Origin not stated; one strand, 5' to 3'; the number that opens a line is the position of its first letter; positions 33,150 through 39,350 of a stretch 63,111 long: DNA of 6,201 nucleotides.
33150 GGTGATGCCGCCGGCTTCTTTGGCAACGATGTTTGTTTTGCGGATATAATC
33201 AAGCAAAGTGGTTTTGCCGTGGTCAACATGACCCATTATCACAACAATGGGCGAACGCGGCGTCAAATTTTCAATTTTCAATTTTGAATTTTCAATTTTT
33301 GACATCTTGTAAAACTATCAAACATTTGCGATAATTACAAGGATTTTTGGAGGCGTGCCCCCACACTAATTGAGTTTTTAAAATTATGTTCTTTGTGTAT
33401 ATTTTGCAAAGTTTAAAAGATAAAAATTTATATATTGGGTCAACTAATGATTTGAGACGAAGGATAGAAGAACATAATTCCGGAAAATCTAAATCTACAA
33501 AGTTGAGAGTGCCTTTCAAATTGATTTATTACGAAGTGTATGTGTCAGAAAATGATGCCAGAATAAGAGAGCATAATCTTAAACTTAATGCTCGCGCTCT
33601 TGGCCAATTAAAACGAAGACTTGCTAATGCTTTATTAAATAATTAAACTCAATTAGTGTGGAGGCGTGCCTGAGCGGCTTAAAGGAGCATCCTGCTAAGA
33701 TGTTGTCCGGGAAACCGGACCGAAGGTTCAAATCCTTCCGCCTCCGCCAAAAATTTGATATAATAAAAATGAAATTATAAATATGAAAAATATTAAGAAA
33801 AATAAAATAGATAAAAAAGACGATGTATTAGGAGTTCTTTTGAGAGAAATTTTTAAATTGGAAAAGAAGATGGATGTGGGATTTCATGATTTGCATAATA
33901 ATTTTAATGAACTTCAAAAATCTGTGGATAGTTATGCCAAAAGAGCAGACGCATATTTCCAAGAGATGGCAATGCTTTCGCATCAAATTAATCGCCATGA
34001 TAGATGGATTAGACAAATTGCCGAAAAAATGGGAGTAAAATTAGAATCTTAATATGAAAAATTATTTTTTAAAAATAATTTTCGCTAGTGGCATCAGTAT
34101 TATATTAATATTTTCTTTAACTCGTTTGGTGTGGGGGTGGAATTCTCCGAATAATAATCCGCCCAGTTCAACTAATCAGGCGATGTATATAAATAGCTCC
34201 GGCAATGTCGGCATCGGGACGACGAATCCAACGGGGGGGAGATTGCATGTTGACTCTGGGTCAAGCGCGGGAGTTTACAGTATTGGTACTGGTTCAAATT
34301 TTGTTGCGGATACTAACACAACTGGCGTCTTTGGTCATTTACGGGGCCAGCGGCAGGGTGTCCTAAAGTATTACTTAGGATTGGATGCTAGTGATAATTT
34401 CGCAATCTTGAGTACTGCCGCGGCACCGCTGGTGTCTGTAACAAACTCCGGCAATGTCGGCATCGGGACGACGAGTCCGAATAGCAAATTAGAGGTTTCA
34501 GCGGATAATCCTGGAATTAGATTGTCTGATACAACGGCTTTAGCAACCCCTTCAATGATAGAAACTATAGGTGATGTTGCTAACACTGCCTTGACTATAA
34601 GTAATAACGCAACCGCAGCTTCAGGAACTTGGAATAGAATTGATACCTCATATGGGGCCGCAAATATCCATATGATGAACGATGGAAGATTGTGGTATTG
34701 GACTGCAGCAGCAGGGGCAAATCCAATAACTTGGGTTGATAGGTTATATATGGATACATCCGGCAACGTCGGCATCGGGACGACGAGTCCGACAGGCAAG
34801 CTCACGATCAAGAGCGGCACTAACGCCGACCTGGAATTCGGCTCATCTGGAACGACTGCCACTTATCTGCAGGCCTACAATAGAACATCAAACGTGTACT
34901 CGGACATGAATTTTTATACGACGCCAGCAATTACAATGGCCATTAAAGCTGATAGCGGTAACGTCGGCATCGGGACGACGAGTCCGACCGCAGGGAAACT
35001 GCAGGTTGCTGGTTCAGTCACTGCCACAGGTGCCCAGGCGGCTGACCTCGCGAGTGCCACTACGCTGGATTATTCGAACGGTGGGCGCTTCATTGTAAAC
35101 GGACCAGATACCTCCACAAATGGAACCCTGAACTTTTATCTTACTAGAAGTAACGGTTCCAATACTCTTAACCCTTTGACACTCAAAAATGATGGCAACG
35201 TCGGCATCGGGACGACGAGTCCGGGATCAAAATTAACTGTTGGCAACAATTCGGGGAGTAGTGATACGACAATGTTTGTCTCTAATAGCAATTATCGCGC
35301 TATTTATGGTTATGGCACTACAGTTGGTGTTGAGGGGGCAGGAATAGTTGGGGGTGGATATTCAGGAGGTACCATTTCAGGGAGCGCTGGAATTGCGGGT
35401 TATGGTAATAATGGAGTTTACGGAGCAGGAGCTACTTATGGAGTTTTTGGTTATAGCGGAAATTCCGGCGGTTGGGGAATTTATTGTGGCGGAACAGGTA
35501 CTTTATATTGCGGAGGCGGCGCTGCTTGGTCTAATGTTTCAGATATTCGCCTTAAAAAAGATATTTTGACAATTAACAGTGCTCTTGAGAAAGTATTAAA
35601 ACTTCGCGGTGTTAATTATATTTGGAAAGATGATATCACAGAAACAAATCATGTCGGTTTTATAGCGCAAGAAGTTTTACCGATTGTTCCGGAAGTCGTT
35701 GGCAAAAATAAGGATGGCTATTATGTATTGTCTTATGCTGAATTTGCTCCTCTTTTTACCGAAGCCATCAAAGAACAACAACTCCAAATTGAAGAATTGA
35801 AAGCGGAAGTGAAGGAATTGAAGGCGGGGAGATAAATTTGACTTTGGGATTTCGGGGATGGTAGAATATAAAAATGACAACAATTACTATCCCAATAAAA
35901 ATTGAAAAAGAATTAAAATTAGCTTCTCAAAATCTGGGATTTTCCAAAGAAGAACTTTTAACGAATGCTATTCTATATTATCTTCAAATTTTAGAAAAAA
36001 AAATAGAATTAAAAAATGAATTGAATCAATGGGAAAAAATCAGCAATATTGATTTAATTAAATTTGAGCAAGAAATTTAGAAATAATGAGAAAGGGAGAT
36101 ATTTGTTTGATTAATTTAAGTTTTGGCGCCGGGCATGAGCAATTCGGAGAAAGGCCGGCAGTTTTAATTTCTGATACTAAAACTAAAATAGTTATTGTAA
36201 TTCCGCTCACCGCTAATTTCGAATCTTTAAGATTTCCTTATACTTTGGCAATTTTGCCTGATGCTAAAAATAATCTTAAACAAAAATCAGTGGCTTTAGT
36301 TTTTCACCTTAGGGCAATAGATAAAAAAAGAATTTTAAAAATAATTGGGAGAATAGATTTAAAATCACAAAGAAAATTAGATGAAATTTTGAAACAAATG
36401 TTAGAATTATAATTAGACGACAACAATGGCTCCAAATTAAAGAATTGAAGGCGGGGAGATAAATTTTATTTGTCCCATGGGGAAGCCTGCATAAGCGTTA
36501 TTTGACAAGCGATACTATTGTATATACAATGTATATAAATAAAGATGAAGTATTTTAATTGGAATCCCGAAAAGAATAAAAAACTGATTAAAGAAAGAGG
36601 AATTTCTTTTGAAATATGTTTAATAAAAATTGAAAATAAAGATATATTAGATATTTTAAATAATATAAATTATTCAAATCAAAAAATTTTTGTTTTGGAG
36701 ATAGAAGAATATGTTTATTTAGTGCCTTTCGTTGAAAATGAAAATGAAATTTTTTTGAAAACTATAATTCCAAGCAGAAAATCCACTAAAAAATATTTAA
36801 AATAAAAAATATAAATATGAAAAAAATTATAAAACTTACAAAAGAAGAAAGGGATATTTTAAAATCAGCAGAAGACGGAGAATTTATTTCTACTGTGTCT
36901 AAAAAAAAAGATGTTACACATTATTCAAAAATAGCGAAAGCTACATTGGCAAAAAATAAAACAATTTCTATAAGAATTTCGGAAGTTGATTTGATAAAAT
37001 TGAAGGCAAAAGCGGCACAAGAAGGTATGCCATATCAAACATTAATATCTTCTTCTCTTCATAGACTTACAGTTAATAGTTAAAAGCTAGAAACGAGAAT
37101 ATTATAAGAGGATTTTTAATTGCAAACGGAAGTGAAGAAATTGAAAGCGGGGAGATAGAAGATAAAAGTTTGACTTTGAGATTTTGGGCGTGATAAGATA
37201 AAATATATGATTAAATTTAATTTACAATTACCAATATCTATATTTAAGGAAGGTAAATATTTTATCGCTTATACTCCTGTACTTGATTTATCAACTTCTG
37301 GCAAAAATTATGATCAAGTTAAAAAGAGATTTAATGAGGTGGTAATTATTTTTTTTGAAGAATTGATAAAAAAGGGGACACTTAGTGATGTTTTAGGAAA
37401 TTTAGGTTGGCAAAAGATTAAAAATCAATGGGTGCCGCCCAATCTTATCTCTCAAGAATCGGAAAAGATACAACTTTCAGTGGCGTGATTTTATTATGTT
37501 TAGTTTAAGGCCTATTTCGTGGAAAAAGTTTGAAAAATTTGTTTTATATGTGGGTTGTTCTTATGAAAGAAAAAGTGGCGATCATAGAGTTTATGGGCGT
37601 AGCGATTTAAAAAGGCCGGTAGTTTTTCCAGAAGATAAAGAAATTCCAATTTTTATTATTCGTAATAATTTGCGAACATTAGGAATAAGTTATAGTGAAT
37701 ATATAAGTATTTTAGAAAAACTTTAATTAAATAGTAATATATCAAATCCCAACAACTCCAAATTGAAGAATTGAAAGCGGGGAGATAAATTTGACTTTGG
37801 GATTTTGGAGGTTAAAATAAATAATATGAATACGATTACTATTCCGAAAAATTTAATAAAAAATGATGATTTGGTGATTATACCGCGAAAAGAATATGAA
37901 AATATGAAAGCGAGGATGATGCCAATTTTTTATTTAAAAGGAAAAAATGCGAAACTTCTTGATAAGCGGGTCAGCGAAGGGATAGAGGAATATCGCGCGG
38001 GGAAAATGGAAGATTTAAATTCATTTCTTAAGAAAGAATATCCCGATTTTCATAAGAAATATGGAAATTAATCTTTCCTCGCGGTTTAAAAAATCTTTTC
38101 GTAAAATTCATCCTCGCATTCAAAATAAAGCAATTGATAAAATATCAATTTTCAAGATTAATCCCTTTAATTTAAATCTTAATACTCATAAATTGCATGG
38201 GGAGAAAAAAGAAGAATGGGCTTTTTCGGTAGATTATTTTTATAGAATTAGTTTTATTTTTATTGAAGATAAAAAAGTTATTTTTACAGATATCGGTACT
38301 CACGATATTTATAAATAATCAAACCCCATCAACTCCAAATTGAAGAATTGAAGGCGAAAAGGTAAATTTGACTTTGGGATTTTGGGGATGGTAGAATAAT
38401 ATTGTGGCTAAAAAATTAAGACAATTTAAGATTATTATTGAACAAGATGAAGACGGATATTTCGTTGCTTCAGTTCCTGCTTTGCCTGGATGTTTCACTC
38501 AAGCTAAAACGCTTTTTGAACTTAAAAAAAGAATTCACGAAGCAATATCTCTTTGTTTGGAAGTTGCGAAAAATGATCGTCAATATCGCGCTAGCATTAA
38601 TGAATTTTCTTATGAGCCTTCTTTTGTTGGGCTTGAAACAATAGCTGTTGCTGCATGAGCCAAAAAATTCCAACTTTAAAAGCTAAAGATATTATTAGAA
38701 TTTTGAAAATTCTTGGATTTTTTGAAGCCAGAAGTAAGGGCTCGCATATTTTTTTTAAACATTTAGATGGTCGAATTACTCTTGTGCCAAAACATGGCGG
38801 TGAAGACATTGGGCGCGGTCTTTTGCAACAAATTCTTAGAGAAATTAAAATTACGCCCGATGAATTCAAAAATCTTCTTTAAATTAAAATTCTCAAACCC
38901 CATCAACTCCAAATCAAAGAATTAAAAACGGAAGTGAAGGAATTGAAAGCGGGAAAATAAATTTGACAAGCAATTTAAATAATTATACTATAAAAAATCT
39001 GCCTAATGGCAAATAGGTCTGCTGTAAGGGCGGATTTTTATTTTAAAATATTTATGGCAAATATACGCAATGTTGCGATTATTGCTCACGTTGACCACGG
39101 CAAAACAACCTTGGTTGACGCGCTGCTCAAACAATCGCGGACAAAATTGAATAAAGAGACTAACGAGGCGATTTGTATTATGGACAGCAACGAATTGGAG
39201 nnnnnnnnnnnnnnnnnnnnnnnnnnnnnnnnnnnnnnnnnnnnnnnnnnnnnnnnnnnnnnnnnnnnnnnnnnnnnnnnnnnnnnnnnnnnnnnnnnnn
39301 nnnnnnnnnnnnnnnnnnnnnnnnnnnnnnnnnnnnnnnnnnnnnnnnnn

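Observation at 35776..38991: Five different type II TA modules arranged as cassettes, each bracketed by a copy of the tail-fibre gene 3' end plus promoter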

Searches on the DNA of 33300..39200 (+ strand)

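Call 35: search_rna_families(source=window, start=33300, end=39200, threshold=evalue, max_evalue=1)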
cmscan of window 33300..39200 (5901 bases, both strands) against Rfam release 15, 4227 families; matches with E-value up to 1: 2.
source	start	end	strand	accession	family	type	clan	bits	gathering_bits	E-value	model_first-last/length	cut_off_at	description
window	33660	33746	+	RF00005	tRNA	Gene; tRNA;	CL00001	52.9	29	1.4e-09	1-71/71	no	tRNA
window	33695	33746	-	RF04351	Plastid-psbl-rps4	Cis-reg;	-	39.5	68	7.1e-06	1-53/53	no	Plastid-psbl-rps4 3UTR RNA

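Call 103: search_dna_similar(query=window:35400-39050:+, collection=phages, mode=distant, max_rows=8)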
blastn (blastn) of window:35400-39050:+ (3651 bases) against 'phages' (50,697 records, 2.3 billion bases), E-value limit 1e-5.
No match.

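Call 104: search_dna_similar(query=window:35400-39050:+, collection=plasmids, mode=distant, max_rows=8)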
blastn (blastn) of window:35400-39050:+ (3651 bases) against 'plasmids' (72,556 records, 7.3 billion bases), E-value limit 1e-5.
Records with a match: 1; places in all: 1; records where one place covers at least 80% of the query: 0.
Best place of each record, by identity: 60-80% 1.
By first word of the organism name: Calothrix 1.
By predicted mobility (MOB-suite, as given by PLSDB): mobilizable 1.
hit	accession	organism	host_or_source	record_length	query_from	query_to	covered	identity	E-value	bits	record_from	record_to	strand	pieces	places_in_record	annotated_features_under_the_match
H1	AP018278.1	Calothrix sp. NIES-4101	-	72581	1279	1382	3%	76.0%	6e-10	76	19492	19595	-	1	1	hypothetical protein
